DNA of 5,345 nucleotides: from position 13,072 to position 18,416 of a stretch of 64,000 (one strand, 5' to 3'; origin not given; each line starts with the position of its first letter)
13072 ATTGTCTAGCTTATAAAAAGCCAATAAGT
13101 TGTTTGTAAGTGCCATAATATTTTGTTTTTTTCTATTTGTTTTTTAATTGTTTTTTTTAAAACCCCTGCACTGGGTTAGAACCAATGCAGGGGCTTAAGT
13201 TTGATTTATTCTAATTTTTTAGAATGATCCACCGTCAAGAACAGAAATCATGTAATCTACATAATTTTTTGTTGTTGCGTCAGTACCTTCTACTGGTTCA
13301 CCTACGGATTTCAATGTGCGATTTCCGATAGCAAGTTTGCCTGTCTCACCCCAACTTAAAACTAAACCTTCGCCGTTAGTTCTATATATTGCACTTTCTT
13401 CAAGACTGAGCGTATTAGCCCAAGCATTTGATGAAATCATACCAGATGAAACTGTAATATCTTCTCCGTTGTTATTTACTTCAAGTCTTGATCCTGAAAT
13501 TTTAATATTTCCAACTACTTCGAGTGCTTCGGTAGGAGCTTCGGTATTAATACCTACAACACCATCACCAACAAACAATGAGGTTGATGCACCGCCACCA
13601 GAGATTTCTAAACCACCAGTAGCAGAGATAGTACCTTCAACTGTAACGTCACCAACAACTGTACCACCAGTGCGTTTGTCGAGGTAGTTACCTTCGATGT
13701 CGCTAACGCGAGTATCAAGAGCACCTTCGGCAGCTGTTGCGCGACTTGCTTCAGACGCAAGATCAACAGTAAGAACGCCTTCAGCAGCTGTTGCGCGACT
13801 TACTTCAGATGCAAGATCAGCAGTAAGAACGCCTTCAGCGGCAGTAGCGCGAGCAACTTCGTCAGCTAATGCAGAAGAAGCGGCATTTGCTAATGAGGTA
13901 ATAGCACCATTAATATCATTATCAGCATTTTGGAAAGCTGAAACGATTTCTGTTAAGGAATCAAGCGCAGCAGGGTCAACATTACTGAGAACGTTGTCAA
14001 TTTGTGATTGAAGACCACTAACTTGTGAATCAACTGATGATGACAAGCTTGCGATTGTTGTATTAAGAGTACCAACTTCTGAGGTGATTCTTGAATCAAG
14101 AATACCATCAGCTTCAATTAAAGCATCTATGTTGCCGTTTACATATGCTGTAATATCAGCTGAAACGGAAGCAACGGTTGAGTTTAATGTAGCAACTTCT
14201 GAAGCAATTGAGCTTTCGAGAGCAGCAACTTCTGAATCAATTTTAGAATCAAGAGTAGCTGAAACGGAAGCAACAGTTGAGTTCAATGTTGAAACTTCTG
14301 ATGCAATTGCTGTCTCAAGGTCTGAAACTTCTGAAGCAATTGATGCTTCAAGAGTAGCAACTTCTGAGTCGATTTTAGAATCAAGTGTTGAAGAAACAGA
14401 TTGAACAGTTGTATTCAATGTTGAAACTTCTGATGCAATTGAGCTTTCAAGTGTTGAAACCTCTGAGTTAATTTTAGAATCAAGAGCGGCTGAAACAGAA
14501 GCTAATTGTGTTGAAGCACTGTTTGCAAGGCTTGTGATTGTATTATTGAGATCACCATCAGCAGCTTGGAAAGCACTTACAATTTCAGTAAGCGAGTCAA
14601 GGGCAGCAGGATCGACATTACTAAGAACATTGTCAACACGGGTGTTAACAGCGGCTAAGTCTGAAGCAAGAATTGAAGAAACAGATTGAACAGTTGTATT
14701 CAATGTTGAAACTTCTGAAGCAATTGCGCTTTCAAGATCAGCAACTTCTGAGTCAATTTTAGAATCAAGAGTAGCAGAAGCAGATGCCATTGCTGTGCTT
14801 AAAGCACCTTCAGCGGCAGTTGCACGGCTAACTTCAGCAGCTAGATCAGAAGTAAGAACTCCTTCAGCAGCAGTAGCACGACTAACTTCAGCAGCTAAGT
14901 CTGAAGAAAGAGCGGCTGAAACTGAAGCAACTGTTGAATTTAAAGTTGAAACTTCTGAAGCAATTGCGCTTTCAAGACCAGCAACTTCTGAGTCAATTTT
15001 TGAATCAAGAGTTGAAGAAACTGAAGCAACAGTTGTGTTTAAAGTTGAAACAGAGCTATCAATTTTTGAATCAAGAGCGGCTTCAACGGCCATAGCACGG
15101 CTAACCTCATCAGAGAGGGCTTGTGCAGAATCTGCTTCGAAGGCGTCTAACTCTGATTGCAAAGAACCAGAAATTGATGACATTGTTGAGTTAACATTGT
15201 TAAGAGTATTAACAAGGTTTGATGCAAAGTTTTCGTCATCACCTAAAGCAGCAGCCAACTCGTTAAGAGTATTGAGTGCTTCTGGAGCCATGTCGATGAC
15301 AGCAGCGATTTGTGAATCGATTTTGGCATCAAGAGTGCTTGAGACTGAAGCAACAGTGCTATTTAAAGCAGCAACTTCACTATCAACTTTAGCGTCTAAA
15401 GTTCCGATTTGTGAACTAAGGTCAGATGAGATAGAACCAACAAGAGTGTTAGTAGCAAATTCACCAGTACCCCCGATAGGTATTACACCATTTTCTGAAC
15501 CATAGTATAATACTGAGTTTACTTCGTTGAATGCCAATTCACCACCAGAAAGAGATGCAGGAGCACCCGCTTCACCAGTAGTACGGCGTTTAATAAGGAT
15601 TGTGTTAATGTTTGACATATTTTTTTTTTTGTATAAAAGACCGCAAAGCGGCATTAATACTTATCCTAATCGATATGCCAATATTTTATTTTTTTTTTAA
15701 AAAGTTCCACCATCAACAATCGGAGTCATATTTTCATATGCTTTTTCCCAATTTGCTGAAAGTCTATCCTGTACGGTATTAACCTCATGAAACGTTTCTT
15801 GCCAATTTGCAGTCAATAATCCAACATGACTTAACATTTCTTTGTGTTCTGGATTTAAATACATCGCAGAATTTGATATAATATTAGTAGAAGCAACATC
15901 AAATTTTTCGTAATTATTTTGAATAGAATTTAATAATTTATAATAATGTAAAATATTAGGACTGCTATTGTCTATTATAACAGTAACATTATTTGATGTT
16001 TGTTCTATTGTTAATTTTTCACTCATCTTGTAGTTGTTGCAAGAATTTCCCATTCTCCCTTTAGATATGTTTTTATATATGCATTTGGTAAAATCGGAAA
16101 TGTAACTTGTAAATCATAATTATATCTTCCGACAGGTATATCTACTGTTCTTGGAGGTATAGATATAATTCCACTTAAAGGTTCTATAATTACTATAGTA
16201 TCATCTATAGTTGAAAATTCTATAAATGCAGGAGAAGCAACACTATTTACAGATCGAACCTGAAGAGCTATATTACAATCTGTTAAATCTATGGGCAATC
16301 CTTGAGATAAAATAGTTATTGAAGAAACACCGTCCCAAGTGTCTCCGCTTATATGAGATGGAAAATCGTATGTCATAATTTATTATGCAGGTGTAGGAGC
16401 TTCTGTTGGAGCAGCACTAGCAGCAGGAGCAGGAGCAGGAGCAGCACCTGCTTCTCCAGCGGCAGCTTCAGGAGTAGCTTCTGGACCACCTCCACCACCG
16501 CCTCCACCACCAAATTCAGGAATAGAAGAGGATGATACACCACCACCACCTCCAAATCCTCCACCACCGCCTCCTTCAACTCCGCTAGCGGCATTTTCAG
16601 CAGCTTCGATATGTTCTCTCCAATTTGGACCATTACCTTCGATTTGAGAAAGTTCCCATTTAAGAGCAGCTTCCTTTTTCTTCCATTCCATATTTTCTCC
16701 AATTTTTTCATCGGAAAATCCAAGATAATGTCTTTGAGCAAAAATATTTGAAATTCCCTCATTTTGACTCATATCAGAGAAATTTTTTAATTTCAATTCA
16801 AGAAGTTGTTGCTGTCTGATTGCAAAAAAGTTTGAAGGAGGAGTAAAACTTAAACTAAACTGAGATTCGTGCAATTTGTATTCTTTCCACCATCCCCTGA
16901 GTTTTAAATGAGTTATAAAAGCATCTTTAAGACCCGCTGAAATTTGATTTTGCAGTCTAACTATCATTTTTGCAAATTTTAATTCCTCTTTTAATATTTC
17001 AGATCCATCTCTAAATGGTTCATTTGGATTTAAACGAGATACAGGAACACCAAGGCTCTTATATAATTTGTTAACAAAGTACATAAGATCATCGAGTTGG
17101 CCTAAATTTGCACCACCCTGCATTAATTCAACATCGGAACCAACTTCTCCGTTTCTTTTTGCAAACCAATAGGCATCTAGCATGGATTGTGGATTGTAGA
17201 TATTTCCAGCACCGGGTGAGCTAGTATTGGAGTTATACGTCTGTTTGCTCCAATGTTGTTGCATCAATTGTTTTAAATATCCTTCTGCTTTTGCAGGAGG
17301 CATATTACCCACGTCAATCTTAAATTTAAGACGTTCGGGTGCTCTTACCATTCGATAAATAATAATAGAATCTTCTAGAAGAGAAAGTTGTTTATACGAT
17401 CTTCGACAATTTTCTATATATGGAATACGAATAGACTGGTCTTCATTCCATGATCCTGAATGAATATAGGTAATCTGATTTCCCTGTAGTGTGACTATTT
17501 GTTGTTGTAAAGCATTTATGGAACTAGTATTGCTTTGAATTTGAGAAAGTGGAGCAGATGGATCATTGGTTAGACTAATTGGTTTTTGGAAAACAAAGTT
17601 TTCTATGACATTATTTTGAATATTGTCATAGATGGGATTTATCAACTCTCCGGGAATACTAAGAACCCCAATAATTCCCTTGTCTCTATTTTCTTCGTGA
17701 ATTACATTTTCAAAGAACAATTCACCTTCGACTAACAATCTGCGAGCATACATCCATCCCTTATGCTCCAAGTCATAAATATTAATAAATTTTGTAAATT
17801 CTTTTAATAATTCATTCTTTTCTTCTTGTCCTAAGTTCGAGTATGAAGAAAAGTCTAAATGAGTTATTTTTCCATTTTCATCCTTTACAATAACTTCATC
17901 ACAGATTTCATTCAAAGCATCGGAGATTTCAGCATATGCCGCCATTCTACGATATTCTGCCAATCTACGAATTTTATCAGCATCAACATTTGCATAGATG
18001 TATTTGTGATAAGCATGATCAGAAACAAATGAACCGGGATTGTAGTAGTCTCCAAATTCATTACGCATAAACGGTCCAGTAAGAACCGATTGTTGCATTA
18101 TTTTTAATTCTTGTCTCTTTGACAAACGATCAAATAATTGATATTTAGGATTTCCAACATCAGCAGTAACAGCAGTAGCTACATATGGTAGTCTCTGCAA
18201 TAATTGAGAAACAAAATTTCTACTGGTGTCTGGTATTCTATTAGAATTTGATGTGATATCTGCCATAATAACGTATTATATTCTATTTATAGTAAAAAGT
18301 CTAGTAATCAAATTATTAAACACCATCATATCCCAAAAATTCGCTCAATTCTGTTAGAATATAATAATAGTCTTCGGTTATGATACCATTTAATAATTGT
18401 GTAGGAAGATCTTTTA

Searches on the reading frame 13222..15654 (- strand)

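Call 29: search_protein_families(library=phrogs, proteins=[window:13222-15654:-], max_evalue=0.00001)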
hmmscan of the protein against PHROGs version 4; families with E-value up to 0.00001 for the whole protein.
window:13222-15654:- (811 aa): 12 families
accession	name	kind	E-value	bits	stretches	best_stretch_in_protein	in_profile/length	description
phrog_13589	-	unknown function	2.9e-11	43.1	1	546-663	144-253/1042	-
phrog_1197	-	tail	4.3e-11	43.5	1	96-145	181-228/715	tail protein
phrog_23820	-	tail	2.8e-09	38.3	1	93-152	86-145/221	tail fiber protein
phrog_454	-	tail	6.8e-09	35.4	1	113-152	392-431/1376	tail fiber protein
phrog_2631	-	tail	2.8e-08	33.8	1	110-152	375-417/644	tail fiber protein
phrog_32311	-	unknown function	3.6e-08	33.6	1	105-155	278-328/577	-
phrog_7032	-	tail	7.4e-08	31.9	1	110-165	280-338/866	tail fiber protein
phrog_6043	-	unknown function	2.4e-07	30.3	1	93-167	446-521/814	-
phrog_491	-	DNA, RNA and nucleotide metabolism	5e-07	30.5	0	467-513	36-82/176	Mu Gam-like end protection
phrog_18608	-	unknown function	1.5e-06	28.7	0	112-154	165-207/416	-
phrog_8713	-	tail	2.2e-06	28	1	112-163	426-480/509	tail fiber protein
phrog_17155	-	unknown function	4.5e-06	27.6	0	427-590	114-263/277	-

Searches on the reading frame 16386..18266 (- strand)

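Call 29: search_protein_families(library=phrogs, proteins=[window:16386-18266:-], max_evalue=0.00001)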
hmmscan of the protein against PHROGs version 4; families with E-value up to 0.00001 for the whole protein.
window:16386-18266:- (627 aa): 1 family
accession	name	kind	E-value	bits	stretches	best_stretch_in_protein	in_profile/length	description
phrog_213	-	head and packaging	1.8e-98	331.4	1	87-533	50-498/528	portal protein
